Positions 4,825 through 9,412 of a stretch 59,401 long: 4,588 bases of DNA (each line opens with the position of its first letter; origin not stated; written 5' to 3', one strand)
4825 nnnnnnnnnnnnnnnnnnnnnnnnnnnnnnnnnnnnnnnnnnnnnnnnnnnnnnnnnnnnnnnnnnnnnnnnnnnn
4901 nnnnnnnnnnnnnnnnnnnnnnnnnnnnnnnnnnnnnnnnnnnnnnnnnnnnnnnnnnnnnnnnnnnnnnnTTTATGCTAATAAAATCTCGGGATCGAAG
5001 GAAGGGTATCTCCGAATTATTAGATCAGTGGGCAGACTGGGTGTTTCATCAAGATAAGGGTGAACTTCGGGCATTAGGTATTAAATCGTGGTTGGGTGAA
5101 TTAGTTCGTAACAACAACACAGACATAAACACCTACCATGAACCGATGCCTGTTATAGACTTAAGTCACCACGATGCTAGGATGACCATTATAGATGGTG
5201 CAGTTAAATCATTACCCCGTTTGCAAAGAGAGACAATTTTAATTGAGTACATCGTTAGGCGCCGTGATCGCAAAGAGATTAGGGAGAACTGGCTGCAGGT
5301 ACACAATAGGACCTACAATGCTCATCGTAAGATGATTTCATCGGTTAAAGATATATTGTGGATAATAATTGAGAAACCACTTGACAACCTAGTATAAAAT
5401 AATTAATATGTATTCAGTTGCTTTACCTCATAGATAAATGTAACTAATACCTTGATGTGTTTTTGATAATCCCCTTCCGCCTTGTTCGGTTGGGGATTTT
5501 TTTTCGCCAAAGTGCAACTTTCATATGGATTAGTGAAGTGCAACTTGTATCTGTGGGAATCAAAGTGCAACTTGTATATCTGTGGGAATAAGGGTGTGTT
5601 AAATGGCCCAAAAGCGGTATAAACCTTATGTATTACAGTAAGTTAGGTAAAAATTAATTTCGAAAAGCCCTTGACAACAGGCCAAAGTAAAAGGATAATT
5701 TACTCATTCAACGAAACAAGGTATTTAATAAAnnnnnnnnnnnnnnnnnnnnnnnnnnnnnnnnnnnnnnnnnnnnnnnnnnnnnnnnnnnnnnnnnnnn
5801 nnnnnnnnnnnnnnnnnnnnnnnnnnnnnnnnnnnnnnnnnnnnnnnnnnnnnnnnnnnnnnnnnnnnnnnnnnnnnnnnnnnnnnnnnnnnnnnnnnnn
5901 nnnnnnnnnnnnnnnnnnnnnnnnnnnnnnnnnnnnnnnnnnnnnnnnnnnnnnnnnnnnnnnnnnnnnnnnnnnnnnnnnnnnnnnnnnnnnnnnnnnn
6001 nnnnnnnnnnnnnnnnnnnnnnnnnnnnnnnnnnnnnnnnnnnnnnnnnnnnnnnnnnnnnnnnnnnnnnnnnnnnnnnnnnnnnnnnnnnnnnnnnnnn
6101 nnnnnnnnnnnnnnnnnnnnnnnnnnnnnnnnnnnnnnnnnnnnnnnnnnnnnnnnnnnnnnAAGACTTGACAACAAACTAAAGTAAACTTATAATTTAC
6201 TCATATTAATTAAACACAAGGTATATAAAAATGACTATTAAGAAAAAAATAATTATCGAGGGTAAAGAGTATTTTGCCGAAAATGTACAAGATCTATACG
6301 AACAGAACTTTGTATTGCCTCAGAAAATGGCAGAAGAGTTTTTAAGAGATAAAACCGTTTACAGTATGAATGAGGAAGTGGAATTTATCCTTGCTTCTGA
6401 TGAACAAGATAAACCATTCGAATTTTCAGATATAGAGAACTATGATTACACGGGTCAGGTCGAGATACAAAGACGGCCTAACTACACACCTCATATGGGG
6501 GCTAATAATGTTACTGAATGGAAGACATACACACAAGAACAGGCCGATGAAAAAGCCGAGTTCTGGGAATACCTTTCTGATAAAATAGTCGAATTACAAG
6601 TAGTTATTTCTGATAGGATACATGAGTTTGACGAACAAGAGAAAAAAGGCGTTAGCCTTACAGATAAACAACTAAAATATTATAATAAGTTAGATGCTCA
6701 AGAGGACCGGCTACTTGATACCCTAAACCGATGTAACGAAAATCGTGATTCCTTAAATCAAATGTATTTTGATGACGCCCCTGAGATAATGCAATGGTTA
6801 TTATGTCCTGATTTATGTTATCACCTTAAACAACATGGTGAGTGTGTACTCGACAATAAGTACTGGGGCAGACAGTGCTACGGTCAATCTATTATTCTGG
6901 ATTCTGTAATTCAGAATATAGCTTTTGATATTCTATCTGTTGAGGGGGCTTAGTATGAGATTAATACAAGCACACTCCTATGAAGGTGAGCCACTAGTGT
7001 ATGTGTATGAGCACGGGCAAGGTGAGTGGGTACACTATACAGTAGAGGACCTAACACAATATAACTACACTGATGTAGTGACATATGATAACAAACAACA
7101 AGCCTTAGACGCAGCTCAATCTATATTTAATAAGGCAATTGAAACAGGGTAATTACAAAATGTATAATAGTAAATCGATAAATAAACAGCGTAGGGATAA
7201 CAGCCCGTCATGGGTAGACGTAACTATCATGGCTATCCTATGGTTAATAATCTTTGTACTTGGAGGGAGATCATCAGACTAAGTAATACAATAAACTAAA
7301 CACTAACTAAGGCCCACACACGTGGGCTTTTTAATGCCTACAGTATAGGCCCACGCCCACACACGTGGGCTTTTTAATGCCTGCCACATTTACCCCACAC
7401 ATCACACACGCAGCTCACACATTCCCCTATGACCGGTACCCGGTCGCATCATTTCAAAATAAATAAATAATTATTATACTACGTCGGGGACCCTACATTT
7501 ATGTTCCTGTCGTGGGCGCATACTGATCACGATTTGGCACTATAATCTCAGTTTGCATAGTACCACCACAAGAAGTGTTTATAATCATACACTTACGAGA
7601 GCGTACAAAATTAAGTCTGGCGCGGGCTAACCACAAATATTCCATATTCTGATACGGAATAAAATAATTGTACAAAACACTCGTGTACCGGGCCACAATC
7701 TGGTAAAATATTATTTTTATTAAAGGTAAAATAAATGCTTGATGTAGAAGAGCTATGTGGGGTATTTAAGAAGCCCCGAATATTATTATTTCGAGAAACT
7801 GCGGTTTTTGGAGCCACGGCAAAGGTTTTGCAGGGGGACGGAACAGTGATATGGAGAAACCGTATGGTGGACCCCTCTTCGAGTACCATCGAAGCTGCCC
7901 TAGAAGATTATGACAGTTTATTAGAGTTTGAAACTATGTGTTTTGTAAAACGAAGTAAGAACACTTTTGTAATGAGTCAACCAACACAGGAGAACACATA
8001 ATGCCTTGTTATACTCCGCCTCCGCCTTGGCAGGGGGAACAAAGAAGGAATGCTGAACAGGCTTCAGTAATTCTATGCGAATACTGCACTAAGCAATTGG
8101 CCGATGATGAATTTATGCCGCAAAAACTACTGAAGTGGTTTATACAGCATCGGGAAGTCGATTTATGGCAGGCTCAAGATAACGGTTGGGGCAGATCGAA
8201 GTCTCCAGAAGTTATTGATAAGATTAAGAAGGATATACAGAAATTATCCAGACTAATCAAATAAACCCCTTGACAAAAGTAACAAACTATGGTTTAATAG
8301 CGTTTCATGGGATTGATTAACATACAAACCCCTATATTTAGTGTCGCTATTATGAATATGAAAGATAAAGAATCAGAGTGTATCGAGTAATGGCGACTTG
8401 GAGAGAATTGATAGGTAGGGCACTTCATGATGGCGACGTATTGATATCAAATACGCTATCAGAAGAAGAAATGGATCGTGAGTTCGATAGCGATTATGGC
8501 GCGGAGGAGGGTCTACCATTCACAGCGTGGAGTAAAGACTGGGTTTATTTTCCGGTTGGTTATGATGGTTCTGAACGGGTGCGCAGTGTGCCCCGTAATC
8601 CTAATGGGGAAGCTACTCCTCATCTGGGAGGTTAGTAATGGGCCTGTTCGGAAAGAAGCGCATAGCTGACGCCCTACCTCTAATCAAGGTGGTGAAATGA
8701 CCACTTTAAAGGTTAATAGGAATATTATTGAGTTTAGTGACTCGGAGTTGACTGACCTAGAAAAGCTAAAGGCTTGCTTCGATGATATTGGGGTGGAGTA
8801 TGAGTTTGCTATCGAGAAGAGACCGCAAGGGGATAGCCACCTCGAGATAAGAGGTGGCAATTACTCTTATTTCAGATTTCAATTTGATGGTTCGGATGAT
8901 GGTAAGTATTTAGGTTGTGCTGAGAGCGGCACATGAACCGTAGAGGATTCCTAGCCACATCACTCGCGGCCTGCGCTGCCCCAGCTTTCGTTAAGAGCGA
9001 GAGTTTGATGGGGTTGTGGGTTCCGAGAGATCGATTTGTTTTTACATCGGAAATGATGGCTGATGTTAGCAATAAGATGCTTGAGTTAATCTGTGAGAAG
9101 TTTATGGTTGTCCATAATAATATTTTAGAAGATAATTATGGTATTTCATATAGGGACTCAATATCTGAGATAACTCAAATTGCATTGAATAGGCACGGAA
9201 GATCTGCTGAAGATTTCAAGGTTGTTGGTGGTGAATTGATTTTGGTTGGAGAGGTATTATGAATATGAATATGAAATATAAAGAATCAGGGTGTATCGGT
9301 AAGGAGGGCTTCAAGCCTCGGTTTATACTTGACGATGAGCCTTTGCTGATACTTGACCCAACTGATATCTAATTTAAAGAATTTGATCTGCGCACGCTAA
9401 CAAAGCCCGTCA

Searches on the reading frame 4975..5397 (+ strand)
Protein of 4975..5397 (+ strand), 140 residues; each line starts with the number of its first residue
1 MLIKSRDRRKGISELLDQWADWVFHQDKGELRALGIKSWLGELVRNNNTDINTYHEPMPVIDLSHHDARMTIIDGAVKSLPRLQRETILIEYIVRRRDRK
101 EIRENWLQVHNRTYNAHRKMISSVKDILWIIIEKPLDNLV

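Call 9: search_protein_families(library=pfam, proteins=[window:4975-5397:+], max_evalue=0.01)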
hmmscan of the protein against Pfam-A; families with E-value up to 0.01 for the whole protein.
window:4975-5397:+ (140 aa): 0 families

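Call 31: search_protein_families(library=phrogs, proteins=[window:4975-5397:+], max_evalue=0.001)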
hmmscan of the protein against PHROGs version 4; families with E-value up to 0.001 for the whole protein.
window:4975-5397:+ (140 aa): 0 families

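Call 56: find_homologous_proteins(query=window:4975-5397:+, max_evalue=0.001)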
Query window:4975-5397:+ (140 aa): 5 proteins with E <= 0.001 among 24 candidates.
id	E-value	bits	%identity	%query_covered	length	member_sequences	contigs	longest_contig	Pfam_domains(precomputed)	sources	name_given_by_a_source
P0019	2.4e-87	308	100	100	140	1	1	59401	-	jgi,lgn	-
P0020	4.9e-56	206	65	98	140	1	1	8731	-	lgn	-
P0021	1.5e-54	202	64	99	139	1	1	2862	-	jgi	-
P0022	1.3e-53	199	64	98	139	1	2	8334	-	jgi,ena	-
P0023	5.1e-52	193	59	98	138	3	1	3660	-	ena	-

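Call 57: find_encoding_contigs(protein=P0020, flank=10000, max_places=2)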
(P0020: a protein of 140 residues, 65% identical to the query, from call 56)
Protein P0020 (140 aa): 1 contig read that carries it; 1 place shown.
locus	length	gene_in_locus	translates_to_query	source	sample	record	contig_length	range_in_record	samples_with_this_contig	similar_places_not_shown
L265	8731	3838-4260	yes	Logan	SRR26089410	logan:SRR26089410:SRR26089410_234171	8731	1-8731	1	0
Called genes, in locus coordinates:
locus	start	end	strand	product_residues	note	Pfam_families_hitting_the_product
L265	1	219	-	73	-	?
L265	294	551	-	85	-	-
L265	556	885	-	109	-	-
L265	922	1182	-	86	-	-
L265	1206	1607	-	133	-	-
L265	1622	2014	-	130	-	-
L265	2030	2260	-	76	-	-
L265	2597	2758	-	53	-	-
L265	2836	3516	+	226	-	PF18909:dGTP_diPhyd_N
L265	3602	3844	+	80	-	-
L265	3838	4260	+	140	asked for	-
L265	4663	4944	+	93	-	-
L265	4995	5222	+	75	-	-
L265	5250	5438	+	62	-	-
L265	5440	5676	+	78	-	-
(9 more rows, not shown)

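Call 58: find_encoding_contigs(protein=P0022, flank=10000, max_places=2)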
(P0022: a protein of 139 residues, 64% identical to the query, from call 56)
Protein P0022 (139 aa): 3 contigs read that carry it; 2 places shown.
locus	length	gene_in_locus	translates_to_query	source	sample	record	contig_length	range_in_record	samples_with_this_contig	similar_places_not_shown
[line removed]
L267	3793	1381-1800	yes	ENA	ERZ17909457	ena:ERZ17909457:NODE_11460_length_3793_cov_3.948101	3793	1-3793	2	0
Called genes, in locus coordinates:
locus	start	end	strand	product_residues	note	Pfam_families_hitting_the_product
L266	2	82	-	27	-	?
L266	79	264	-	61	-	-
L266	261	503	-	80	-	-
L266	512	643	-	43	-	-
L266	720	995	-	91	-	-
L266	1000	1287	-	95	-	-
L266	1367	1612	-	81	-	-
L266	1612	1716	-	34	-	-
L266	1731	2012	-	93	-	-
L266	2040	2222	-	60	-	-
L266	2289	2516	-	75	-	-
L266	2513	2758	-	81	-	-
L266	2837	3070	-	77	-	-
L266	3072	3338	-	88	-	-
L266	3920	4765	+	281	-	PF18909:dGTP_diPhyd_N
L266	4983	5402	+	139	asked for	-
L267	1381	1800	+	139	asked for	-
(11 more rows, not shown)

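Call 59: find_encoding_contigs(protein=P0023, flank=10000, max_places=2)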
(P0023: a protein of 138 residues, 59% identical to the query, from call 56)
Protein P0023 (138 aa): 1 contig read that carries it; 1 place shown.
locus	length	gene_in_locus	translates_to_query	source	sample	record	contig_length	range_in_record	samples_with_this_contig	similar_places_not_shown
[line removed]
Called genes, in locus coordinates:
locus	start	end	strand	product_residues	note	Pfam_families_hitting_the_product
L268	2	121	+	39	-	?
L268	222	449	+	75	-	-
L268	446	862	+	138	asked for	-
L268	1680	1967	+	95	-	-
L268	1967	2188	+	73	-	-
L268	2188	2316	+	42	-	-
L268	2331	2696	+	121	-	-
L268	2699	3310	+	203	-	PF23802:DUF7178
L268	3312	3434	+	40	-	-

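Call 60: find_encoding_contigs(protein=P0021, flank=10000, max_places=2)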
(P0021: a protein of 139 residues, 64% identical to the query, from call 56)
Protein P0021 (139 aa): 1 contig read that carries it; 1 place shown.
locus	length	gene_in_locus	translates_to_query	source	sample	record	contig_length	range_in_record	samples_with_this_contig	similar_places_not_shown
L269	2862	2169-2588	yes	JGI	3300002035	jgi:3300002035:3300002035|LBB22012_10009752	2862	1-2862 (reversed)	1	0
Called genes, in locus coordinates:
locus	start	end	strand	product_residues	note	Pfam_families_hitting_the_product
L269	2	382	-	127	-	?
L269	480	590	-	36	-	-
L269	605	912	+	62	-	-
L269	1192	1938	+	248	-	PF18909:dGTP_diPhyd_N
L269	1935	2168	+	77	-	-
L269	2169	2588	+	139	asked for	-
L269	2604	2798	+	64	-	-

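Call 63: find_related_loci(query=A4, collection=viral_contigs, flank=10000)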
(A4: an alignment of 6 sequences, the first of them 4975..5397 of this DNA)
Query A4 (140 aa) in viral_contigs; peptide patterns used: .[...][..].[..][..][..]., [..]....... (x = any residue, [..] = any of these).
39 stretches matched a pattern; 2 encode a relative of the query (tblastn E <= 1e-3); 2 distinct loci.
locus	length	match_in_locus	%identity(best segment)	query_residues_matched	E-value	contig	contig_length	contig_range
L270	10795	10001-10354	40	9-128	2e-27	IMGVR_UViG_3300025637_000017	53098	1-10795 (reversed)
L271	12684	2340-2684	40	12-128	3e-26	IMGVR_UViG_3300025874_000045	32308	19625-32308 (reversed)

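Call 69: search_solved_structures(query=A4, max_evalue=10, show_alignments=2)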
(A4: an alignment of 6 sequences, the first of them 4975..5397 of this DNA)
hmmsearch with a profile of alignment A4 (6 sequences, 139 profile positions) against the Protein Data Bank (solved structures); distinct sequences matched with E-value up to 10: 2.
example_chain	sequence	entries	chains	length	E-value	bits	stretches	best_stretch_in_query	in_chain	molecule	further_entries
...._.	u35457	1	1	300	1.7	11.8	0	77-114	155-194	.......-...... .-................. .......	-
6p0r_A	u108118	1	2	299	1.7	11.8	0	77-114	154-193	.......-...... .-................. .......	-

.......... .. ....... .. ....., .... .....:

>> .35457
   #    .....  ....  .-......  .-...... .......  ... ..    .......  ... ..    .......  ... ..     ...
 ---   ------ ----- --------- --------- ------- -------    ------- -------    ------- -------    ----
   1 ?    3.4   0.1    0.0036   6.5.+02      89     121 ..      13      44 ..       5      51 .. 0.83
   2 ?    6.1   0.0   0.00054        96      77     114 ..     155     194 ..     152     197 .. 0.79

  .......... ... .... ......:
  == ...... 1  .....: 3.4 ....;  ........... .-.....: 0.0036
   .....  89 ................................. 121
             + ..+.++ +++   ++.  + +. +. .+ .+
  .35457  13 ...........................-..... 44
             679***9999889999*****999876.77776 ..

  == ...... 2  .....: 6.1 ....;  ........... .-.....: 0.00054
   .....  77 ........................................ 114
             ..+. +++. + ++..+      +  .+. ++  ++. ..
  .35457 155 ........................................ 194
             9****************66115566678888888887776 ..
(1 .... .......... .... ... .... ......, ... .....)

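Call 70: search_protein_families(library=pfam, alignment_id=A4, max_evalue=10)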
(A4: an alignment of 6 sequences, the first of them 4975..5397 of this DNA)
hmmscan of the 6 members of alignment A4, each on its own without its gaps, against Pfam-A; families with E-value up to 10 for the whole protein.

A. member 1, window:4975-5397:+ (140 aa): 0 families

B. families by the number of members that match (of 6 scanned): 1 family
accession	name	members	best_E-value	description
PF14304.11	CSTF_C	1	0.21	Transcription termination and cleavage factor C-terminal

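Call 74: predict_structure(alignment_id=A5)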
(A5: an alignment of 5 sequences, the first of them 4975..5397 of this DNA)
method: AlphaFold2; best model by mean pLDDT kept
length: 140 residues; sequences in the alignment: 5
mean_pLDDT: 66.7   pTM: 0.62
mean pLDDT of the five models: 66.7, 47.0, 45.5, 41.9, 41.8
residues with pLDDT >= 90: 1; 70-90: 84; 50-70: 18; < 50: 37
segments of 3 or more residues with pLDDT < 50: 28-62
pLDDT, mean of each block of 10 residues (from residue 1): 63 81 58 39 31 34 65 82 80 74 81 87 85 73
secondary structure, 60 per line:
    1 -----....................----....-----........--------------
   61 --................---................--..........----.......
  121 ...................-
elements in order: H6-25 H30-33 H39-46 H63-78 H82-97 H100-109 H114-139

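Call 78: fold_search(model_id=the predicted structure, library=pdb)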
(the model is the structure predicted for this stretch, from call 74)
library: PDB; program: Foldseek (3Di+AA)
matches with E <= 10: 70; with E <= 0.001: 0
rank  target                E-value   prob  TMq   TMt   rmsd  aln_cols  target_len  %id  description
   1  6in7_B                7.4e-01  0.28  0.36  0.30  16.2       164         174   13  Crystal structure of AlgU in complex with MucA(cyto) (released 2019-07-24)
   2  6jcx_F                7.8e-01  0.28  0.35  0.27  25.7       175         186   12  Mycobacterium tuberculosis transcription initiation complex with ECF sigma factor sigma H and 6nt RNA (released 2019-05-29)
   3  8z6g_D                1.2e+00  0.44  0.36  0.31  11.9       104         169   16  the AlgU-MucAcyto complex structure in Pseudomonas aeruginosa (released 2024-05-08)
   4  6jbq_F                1.3e+00  0.23  0.37  0.29  26.6       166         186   11  CryoEM structure of Escherichia coli sigmaE transcription initiation complex containing 5nt of RNA (released 2019-05-29)
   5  7ruv_A                1.5e+00  0.07  0.19  0.18  13.9       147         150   14  Structure of Human ATP:Cobalamin Adenosyltransferase E193K bound to adenosylcobalamin (released 2021-11-24)
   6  1or7_B                1.9e+00  0.15  0.37  0.32  16.4       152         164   13  Crystal Structure of Escherichia coli sigmaE with the Cytoplasmic Domain of its Anti-sigma RseA (released 2003-04-15)
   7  2h27_A                2.0e+00  0.38  0.33  0.58   4.4        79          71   19  Crystal Structure of Escherichia coli SigmaE Region 4 Bound to its-35 Element DNA (released 2006-08-22)
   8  8z6g_B                2.2e+00  0.14  0.35  0.30  17.8       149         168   13  the AlgU-MucAcyto complex structure in Pseudomonas aeruginosa (released 2024-05-08)
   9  6kop_F                2.4e+00  0.09  0.30  0.26  32.0       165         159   12  Mycobacterium tuberculosis initial transcription complex comprising sigma H and 5'-OH RNA of 9 nt (released 2020-03-11)
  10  6dxo_A                2.6e+00  0.12  0.32  0.32  13.9       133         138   16  1.8 A structure of RsbN-BldN complex. (released 2018-07-11)
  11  7udj_H                2.9e+00  0.04  0.20  0.15  15.9       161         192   17  Crystal structure of designed helical repeat protein RPB_PEW3_R4 bound to PAWx4 peptide (released 2023-03-22)
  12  4g7h_F                3.2e+00  0.35  0.40  0.18   8.7        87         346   15  Crystal structure of Thermus thermophilus transcription initiation complex (released 2012-10-31)
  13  1ya9                  3.2e+00  0.08  0.28  0.24  13.9       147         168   10  Crystal Structure of the 22kDa N-Terminal Fragment of Mouse Apolipoprotein E (released 2005-06-07)
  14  3hug_E                4.0e+00  0.41  0.35  0.63   3.9        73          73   11  Crystal structure of Mycobacterium tuberculosis anti-sigma factor RslA in complex with -35 promoter binding domain of  (released 2010-03-02)
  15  6lts_F                4.0e+00  0.11  0.37  0.17  28.2       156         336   12  Crystal structure of Thermus thermophilus transcription initiation complex comprising a truncated sigma finger (released 2020-03-11)
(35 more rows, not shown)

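Call 80: search_protein_representatives(alignment_id=A5)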
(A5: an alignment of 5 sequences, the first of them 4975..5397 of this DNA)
Query: 5 sequences, 139 profile positions. Proteins with E-value up to 0.001 (for the whole library): 6; up to 1e-10: 3; up to 1e-30: 1. The best 6 are listed.
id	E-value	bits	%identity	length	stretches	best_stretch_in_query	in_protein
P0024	1.6e-44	167.4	-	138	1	2-138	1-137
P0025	1.8e-27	112.1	-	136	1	7-134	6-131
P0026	1.6e-11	60.4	-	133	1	9-127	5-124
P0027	3.4e-08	49.7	-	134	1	3-133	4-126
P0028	8.4e-05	38.6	-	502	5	34-47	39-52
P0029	8.0e-04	35.5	-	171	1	2-109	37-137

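Call 81: find_encoding_contigs(protein=P0026, flank=6000, max_places=3)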
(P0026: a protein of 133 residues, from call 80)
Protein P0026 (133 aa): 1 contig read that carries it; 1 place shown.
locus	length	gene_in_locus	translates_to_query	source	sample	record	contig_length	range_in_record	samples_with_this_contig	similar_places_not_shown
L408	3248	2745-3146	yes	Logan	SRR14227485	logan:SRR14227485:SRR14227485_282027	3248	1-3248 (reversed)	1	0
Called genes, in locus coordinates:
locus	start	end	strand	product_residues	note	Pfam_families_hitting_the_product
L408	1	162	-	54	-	?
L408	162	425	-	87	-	-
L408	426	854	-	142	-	-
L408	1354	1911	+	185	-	-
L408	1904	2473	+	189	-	-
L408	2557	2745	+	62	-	-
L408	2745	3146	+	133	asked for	-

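Call 82: find_encoding_contigs(protein=P0027, flank=6000, max_places=3)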
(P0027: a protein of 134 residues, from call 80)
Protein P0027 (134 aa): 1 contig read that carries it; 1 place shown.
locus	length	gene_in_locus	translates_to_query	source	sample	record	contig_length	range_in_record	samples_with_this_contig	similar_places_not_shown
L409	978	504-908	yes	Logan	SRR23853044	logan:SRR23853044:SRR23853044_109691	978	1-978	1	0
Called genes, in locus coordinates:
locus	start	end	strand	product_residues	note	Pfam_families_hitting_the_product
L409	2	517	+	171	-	?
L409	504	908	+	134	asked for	-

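Call 89: search_dna_similar(query=window:4975-5397:+, collection=phages, mode=protein, max_evalue=1, max_rows=15)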
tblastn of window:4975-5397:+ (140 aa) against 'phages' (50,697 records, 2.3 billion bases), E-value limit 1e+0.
No match.

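Call 94: find_encoding_contigs(protein=P0029, flank=6000, max_places=3)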
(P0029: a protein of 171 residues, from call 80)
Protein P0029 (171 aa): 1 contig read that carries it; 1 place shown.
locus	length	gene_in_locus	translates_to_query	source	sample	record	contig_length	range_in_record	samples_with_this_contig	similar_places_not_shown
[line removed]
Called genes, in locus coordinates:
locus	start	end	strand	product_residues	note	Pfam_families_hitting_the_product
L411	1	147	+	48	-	?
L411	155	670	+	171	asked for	-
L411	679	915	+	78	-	-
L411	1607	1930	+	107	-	-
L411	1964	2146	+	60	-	-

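Call 95: find_encoding_contigs(protein=P0024, flank=10000, max_places=3)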
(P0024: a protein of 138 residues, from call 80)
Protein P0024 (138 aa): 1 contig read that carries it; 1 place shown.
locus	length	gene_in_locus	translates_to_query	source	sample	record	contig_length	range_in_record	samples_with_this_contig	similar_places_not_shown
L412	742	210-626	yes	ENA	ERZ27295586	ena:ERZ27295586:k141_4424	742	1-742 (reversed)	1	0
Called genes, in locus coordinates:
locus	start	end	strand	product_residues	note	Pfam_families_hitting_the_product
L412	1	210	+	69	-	?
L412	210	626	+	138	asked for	-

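Call 105: fold_search(model_id=the predicted structure, library=viral)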
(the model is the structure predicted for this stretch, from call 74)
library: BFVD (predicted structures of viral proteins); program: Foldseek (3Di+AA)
matches with E <= 10: 94; with E <= 0.001: 0
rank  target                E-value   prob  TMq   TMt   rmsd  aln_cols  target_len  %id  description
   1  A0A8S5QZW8            7.3e-02  0.99  0.57  0.48   6.1       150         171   15  DNA-directed RNA polymerase subunit alpha [Myoviridae sp. cteBs22]
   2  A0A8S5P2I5            1.6e-01  0.92  0.47  0.48   7.5       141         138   18  DNA-directed RNA polymerase subunit alpha [Myoviridae sp. ctakU3]
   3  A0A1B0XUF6            1.8e-01  0.96  0.47  0.30  11.0       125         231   12  (no name in the UniProt tables at hand)
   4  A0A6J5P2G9            5.5e-01  0.84  0.50  0.39   8.6       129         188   12  Uncharacterized protein [uncultured Caudovirales phage]
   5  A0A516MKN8            5.5e-01  0.75  0.45  0.37  13.2       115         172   15  (no name in the UniProt tables at hand)
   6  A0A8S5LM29            6.8e-01  0.89  0.48  0.67   6.5       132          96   11  RNaseLS-like protein [Siphoviridae sp. ct5d86]
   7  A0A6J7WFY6            9.0e-01  0.69  0.42  0.35  10.3       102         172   10  RNA polymerase sigma-70 region 2 [uncultured Caudovirales phage]
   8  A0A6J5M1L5            9.5e-01  0.63  0.43  0.29   5.9       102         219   18  RpoE DNA-directed RNA polymerase specialized sigma subunit, sigma24 homolog [uncultured Caudovirales phage]
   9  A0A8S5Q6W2            1.1e+00  0.51  0.48  0.42  12.8       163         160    9  Transcriptional regulator [Myoviridae sp. ctAca11]
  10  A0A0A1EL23            1.1e+00  0.30  0.42  0.39  13.4       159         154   14  (no name in the UniProt tables at hand)
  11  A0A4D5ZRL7            1.2e+00  0.44  0.47  0.44  12.4       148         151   11  (no name in the UniProt tables at hand)
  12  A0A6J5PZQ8            1.2e+00  0.30  0.41  0.30  16.7       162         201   10  Sigma70-ECF, RNA polymerase sigma factor, sigma-70 family [uncultured Caudovirales phage]
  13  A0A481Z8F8            1.2e+00  0.08  0.20  0.21  16.2       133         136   14  Uncharacterized protein [Pithovirus LCPAC304]
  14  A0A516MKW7            1.2e+00  0.44  0.39  0.49  11.1       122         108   15  (no name in the UniProt tables at hand)
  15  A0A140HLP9            1.5e+00  0.16  0.35  0.21  23.8       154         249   11  RNA polymerase sigma-70 factor sigma-B/F/G subfamily [Bacillus phage Deep Blue]
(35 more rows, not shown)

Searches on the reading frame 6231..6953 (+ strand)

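Call 9: search_protein_families(library=pfam, proteins=[window:6231-6953:+], max_evalue=0.01)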
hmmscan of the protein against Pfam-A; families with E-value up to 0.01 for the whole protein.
window:6231-6953:+ (240 aa): 0 families

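Call 31: search_protein_families(library=phrogs, proteins=[window:6231-6953:+], max_evalue=0.001)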
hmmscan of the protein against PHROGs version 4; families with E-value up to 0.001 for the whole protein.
window:6231-6953:+ (240 aa): 1 family
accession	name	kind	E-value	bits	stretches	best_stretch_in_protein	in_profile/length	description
phrog_26364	-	unknown function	1.5e-32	114.2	1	7-234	6-185/196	-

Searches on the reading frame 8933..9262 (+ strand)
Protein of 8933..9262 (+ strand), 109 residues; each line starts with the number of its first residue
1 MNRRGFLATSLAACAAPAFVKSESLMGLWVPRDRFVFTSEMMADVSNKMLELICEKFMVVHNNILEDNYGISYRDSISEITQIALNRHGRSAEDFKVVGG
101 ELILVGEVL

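Call 31: search_protein_families(library=phrogs, proteins=[window:8933-9262:+], max_evalue=0.001)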
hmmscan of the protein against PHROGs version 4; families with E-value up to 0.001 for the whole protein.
window:8933-9262:+ (109 aa): 0 families

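Call 53: search_protein_families(library=pfam, proteins=[window:8933-9262:+], max_evalue=0.01)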
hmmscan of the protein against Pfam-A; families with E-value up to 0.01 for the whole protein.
window:8933-9262:+ (109 aa): 1 family
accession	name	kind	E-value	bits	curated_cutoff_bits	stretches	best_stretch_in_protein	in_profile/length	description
PF10518.14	TAT_signal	-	0.00061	20.1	22.7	1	1-19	2-20/21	TAT (twin-arginine translocation) pathway signal sequence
